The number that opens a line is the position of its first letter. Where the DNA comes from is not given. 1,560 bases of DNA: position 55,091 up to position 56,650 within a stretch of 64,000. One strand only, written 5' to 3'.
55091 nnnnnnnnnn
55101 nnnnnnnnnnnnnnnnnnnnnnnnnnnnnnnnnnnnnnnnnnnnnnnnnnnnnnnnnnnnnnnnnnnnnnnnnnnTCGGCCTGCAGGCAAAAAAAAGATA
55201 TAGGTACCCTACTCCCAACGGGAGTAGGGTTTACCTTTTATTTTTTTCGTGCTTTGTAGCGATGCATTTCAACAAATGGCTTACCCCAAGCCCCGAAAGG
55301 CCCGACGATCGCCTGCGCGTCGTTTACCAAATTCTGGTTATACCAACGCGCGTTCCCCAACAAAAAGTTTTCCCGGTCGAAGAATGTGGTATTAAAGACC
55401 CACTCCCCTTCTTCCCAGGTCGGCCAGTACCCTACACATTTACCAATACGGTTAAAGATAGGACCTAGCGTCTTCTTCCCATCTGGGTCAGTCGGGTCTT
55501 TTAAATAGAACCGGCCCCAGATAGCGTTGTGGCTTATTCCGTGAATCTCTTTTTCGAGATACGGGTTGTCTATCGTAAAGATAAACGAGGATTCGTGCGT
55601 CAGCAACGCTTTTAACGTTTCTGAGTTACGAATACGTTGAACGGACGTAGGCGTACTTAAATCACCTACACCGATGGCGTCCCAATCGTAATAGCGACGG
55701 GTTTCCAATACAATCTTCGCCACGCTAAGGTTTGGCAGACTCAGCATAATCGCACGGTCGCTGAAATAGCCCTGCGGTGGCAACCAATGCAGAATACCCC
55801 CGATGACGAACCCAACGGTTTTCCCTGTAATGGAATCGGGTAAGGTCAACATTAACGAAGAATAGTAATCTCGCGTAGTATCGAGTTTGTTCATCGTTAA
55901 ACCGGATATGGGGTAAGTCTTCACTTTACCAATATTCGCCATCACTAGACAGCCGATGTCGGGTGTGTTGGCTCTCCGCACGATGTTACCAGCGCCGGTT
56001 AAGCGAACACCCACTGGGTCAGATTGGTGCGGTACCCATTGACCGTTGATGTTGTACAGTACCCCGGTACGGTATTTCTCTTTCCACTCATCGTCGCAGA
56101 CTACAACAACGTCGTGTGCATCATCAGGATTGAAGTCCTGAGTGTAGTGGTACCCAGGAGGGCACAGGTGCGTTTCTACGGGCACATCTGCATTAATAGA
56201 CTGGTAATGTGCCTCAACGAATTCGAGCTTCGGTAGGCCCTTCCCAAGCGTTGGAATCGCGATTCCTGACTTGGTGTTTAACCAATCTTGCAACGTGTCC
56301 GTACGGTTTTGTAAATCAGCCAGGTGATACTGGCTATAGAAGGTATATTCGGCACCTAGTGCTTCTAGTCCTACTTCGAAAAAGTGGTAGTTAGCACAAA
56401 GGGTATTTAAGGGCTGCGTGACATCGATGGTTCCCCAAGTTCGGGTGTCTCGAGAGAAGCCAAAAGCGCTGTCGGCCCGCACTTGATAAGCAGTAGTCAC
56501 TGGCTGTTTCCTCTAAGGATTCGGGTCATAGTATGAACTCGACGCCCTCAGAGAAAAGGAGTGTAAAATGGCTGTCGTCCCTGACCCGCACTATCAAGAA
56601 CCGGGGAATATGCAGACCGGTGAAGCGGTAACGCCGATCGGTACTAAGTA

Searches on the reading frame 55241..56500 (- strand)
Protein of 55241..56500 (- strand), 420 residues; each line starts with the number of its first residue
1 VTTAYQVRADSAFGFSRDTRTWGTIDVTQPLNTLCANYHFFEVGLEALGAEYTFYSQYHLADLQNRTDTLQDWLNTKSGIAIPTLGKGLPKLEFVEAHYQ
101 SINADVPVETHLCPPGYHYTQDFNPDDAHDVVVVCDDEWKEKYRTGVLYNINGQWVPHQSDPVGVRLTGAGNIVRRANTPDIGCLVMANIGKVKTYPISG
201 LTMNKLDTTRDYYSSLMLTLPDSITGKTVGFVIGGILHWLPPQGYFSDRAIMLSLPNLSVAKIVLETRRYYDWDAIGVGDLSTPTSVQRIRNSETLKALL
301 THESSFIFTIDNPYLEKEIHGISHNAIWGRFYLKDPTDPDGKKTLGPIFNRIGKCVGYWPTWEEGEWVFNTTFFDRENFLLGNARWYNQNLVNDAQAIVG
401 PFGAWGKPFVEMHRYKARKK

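Call 9: search_protein_families(library=pfam, proteins=[window:55241-56500:-], max_evalue=1)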
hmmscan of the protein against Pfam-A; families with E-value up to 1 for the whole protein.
window:55241-56500:- (420 aa): 0 families

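Call 10: search_protein_families(library=phrogs, proteins=[window:55241-56500:-], max_evalue=0.01)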
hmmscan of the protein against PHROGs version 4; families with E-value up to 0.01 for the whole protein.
window:55241-56500:- (420 aa): 1 family
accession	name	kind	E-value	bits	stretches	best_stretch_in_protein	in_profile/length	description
phrog_3337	-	unknown function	5.2e-149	497.5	1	5-417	2-409/411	-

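Call 61: search_solved_structures(query=window:55241-56500:-, max_evalue=0.01)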
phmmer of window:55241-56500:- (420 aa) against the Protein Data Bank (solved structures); distinct sequences matched with E-value up to 0.01: 1.
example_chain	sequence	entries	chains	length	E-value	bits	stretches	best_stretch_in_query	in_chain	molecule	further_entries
9xqd_L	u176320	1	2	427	9.6e-11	44.5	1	20-402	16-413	PHIKZ130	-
